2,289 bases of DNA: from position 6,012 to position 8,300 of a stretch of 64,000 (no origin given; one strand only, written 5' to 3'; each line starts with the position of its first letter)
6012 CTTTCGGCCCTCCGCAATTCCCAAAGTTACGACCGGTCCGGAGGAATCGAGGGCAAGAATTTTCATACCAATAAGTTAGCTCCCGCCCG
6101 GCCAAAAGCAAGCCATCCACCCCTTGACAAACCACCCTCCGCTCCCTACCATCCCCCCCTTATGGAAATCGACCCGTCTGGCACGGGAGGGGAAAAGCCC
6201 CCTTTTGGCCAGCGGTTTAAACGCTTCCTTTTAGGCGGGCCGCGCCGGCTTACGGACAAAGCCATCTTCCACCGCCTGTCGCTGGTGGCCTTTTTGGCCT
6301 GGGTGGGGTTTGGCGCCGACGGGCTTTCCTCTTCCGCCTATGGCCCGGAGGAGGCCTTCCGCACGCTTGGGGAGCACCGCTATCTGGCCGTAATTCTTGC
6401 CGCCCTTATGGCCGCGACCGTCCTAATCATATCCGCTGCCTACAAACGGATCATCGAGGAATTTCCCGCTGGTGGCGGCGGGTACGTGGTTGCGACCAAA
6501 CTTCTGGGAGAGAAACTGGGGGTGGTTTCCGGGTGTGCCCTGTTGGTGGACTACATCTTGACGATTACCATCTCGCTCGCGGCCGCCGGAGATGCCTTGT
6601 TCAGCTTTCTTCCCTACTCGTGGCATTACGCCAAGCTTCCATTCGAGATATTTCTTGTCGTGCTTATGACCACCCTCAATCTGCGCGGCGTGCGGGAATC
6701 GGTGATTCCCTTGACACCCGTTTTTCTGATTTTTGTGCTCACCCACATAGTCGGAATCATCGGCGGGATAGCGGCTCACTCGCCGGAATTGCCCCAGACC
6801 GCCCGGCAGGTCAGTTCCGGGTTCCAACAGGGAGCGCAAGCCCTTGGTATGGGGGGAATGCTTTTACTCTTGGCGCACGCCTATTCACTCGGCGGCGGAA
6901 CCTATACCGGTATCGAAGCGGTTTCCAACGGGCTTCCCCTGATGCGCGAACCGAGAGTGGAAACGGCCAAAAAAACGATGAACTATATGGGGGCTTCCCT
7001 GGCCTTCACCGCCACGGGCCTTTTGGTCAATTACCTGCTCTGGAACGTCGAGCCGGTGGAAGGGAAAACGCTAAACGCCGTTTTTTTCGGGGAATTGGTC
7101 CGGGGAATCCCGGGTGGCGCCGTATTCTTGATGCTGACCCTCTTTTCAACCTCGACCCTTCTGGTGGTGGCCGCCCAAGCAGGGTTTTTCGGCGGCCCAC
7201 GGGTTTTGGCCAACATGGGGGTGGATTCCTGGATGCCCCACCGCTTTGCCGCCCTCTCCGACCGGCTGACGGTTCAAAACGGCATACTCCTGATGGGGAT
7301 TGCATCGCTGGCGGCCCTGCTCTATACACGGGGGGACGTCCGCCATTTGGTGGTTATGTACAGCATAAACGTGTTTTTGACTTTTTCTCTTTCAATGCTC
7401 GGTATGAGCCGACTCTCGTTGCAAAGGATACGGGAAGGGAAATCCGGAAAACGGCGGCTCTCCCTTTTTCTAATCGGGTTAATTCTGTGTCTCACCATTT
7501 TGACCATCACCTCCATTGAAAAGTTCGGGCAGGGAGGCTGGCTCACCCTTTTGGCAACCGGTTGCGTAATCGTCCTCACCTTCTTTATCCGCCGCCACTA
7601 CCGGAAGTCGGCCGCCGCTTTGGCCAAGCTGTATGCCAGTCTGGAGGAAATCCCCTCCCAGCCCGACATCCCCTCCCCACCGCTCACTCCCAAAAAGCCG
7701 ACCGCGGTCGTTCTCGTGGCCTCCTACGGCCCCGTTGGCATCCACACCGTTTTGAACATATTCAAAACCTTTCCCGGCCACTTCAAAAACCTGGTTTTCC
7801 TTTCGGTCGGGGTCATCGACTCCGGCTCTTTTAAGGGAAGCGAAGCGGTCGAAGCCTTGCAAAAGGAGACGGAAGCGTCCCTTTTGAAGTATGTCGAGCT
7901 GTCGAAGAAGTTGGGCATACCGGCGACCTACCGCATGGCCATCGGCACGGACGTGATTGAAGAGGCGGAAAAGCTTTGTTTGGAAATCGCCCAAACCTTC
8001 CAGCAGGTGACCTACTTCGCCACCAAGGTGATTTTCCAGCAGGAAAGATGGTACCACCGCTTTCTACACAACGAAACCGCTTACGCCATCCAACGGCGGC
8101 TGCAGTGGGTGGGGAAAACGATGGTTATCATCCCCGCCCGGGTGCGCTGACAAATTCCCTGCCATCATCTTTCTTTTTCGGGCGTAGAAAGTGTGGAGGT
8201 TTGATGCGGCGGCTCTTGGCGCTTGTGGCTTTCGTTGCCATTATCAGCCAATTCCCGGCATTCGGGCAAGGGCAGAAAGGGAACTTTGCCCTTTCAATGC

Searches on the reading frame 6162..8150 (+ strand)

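Call 71: search_protein_families(library=pfam, proteins=[window:6162-8150:+], max_evalue=0.00001)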
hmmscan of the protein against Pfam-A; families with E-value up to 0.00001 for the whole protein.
window:6162-8150:+ (662 aa): 2 families
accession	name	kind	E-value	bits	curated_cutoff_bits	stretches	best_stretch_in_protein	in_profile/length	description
PF13520.12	AA_permease_2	-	3.3e-17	63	27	1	79-460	34-414/427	Amino acid permease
PF00324.27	AA_permease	-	1.9e-08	33.9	24.6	1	77-455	32-425/470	Amino acid permease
